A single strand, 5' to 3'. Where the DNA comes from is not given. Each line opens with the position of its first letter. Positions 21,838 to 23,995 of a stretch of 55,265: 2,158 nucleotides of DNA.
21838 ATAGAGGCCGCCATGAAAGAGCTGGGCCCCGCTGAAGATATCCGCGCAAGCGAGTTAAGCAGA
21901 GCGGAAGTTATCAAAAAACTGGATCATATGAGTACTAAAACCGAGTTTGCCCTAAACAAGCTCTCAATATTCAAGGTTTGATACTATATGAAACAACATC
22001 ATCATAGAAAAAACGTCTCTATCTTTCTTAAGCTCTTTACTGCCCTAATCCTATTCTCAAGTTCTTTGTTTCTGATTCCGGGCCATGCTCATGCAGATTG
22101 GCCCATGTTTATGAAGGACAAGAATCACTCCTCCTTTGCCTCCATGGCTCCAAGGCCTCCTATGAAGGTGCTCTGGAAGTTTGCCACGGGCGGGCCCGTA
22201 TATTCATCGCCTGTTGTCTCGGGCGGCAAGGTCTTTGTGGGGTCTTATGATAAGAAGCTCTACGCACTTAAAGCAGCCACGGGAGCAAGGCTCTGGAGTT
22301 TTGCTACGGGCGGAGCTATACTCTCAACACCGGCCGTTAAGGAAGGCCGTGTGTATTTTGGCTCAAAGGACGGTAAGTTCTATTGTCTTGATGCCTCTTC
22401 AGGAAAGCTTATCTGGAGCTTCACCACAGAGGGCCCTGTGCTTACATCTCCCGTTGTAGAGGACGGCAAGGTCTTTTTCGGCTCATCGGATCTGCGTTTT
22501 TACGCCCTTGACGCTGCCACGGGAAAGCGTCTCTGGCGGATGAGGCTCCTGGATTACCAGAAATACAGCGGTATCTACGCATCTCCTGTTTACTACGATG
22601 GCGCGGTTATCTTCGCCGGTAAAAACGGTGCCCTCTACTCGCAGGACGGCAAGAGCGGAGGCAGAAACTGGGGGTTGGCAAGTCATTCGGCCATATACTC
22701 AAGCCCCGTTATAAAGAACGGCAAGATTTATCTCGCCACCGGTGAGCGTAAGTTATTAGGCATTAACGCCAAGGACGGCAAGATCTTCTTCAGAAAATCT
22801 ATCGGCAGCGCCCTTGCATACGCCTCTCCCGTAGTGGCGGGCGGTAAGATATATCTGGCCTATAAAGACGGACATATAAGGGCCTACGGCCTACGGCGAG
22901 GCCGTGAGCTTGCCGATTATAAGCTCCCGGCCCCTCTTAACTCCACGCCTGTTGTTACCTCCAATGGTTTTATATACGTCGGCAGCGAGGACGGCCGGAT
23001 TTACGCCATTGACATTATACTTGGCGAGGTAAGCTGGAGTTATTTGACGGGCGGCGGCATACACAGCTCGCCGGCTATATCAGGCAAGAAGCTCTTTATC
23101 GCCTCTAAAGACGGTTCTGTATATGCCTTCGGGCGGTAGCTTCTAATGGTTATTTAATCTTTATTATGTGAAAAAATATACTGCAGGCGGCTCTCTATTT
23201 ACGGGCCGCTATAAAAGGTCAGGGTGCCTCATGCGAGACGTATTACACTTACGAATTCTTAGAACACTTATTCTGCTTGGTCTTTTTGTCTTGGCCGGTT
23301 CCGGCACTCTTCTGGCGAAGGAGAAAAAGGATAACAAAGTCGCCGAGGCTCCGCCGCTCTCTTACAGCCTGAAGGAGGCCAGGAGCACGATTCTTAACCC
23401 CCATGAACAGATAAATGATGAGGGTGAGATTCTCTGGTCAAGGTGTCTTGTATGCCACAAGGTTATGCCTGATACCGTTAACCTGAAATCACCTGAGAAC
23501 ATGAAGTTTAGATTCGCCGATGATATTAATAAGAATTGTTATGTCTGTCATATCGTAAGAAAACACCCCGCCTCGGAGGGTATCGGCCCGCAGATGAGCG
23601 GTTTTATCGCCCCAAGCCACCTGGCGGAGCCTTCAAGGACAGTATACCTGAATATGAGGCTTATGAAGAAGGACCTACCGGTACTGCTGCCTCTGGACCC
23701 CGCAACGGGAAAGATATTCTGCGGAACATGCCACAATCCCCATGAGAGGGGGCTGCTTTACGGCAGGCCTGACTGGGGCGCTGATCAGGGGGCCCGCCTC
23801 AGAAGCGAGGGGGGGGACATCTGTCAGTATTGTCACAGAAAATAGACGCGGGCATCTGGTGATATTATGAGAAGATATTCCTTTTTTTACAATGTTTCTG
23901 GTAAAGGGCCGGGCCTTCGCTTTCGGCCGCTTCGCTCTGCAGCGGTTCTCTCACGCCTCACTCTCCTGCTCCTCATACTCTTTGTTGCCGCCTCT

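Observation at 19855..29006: Nine-gene extracytoplasmic locus: 32 haems in five cytochromes, two beta-propellers, two output-less HAMP proteins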

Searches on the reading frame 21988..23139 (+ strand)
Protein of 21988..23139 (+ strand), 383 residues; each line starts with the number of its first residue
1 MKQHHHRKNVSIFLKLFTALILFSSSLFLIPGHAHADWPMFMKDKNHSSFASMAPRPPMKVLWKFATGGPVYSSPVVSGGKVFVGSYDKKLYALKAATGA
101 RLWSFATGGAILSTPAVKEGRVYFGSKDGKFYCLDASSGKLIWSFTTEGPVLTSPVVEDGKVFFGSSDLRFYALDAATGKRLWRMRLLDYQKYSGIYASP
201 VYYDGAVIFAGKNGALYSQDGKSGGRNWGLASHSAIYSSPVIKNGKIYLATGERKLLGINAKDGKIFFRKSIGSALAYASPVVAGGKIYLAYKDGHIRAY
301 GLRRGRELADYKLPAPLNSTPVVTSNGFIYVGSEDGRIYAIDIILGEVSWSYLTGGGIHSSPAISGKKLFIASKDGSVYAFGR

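Call 4: search_protein_families(library=pfam, proteins=[window:21988-23139:+], max_evalue=0.01)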
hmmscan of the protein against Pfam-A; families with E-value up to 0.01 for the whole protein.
window:21988-23139:+ (383 aa): 6 families
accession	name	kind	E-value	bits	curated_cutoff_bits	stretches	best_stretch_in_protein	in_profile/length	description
PF13570.13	Beta-prop_ACSF4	-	3.7e-59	201.2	133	2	60-332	40-318/329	Beta-alanine-activating enzyme, beta-propeller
PF13360.13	PQQ_2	-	3.7e-52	177.7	27.6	4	97-230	11-144/233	Outer membrane protein assembly factor BamB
PF01011.28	PQQ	-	1.6e-19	70.5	26.7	0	272-323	534-586/595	Glucose/ethanol/alcohol dehydrogenase, beta-propeller domain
PF25292.1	Beta-prop_CGLA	-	1.1e-10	41.9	26.8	1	125-185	50-112/316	Lambda-carrageenase beta-propeller domain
PF20067.5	SSL_N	-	6.8e-07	29.5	18.9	0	323-340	28-45/46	Strictosidine synthase-like, N-terminal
PF23414.1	Beta-prop_EML_2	-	0.002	18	90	0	293-380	18-107/266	Echinoderm microtubule-associated protein second beta-propeller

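Call 5: search_protein_families(library=ncbifam, proteins=[window:21988-23139:+], max_evalue=0.01)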
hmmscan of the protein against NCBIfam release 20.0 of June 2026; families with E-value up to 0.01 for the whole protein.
window:21988-23139:+ (383 aa): 8 families
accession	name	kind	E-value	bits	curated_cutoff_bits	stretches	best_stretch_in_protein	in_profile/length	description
TIGR03300.1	assembly_YfgL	equivalog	2.2e-50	171.4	285.2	3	58-185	39-171/377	outer membrane protein assembly factor BamB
NF053615.1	SerThrKinAfsKStmc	equivalog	4.3e-44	151.3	1300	3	63-181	688-806/809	protein serine/threonine kinase AfsK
NF008351.0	PRK11138.1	equivalog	7e-39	133.4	423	5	117-224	118-225/394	outer membrane protein assembly factor BamB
TIGR03075.1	PQQ_enz_alc_DH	subfamily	1.7e-29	102.8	480.05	4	113-218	63-178/530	PQQ-dependent dehydrogenase, methanol/ethanol family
TIGR04528.1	acido_non_PQQ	subfamily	1.9e-16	59.9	650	2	110-228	49-177/493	acido-empty-quinoprotein group A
TIGR03074.1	PQQ_membr_DH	subfamily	1.9e-10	39.3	832.65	0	283-325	708-753/783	membrane-bound PQQ-dependent dehydrogenase, glucose/quinate/shikimate family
NF041516.1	PA2928_fam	subfamily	3.4e-06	26.7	70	0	165-198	65-88/376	PA2928 family protein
NF050114.1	Rv3212_fam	equivalog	0.00034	19.9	150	0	60-106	53-98/393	Rv3212 family protein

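Call 86: search_solved_structures(query=window:21988-23139:+, max_evalue=1e-10)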
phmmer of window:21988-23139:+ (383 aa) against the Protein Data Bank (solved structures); distinct sequences matched with E-value up to 1e-10: 54.
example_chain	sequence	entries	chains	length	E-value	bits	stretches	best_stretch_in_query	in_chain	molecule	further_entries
6tjg_A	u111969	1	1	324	1.1e-71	244.8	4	62-184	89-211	Cake8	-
6tjh_A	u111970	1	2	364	6.2e-71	242.4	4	62-184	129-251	Cake9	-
8prj_A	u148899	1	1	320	1e-61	212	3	56-175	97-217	v31Bagel8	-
6tji_A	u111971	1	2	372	4.3e-58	200.1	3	57-175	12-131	Cake10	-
8pra_A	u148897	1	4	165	9.2e-48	166.1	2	56-175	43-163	Cell surface protein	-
3hxj_A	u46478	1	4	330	3e-41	144.7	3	62-134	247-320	Pyrrolo-quinoline quinone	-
7awy_A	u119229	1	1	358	5.6e-40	140.5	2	62-175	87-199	Scone-R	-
6tjf_A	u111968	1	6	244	9.8e-39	136.4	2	62-185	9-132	Cake6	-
6tje_A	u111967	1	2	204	2.5e-37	131.7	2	60-175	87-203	Cake5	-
7awz_A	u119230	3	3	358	7.7e-36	126.8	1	62-185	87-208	Scone-E | SconeE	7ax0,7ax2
7evf_AA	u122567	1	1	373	9.4e-36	126.6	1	79-212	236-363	PQQ_3 domain-containing protein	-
7eq5_A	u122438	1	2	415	1.4e-35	126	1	75-212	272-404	Membrane associated protein kinase with beta-propeller domain, pyrrolo-quinoline quinone b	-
7dxn_A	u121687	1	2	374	6.1e-34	120.6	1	79-212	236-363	Membrane associated protein kinase with beta-propeller domain, pyrrolo-quinoline quinone b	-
6tjd_A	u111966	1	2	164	1.2e-31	113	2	62-186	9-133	Cake4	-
8prs_A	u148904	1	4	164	9.7e-30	106.8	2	56-145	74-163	nvBagel4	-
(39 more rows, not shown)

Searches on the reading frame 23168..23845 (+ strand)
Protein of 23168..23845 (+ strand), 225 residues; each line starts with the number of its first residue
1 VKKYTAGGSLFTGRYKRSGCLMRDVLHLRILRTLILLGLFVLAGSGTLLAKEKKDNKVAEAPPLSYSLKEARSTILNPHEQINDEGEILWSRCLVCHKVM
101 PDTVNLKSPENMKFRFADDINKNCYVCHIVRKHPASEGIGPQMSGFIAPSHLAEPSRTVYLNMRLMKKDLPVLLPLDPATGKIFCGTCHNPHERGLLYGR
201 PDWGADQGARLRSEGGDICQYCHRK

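Call 4: search_protein_families(library=pfam, proteins=[window:23168-23845:+], max_evalue=0.01)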
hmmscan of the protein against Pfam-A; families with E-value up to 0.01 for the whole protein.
window:23168-23845:+ (225 aa): 3 families
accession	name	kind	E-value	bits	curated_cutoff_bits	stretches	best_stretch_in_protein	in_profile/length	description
PF09699.15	Paired_CXXCH_1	-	8.6e-06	25.8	20.6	1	181-224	7-37/41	Doubled CXXCH motif (Paired_CXXCH_1)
PF14537.11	Cytochrom_c3_2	-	1.2e-05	26.1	25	0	83-131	19-67/79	Cytochrome c3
PF14522.11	Cytochrome_C7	-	3.1e-05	24.2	24.8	0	183-223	43-66/67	Cytochrome c7 and related cytochrome c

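Call 5: search_protein_families(library=ncbifam, proteins=[window:23168-23845:+], max_evalue=0.01)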
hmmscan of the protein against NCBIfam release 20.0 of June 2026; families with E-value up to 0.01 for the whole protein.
window:23168-23845:+ (225 aa): 2 families
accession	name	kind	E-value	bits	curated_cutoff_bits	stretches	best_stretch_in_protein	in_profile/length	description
TIGR01905.1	paired_CXXCH_1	subfamily_domain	0.0012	18.7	25.2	0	183-193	8-17/41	doubled CXXCH domain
TIGR04485.1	thiosulf_SoxX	equivalog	0.0081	16.9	61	0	123-147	4-29/78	sulfur oxidation c-type cytochrome SoxX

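Call 53: search_solved_structures(query=window:23231-23845:+, max_evalue=1)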
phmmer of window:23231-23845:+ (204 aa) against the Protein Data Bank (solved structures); distinct sequences matched with E-value up to 1: 3.
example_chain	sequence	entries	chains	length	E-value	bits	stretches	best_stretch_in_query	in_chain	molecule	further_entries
2ozy_A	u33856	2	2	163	0.085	15.6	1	71-173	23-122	Cytochrome c-type protein nrfB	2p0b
1jdl_A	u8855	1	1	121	0.12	15.1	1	64-88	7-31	CYTOCHROME C2, ISO-2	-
8k5o_C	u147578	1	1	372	0.18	14.5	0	98-179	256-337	Photosynthetic reaction center cytochrome c subunit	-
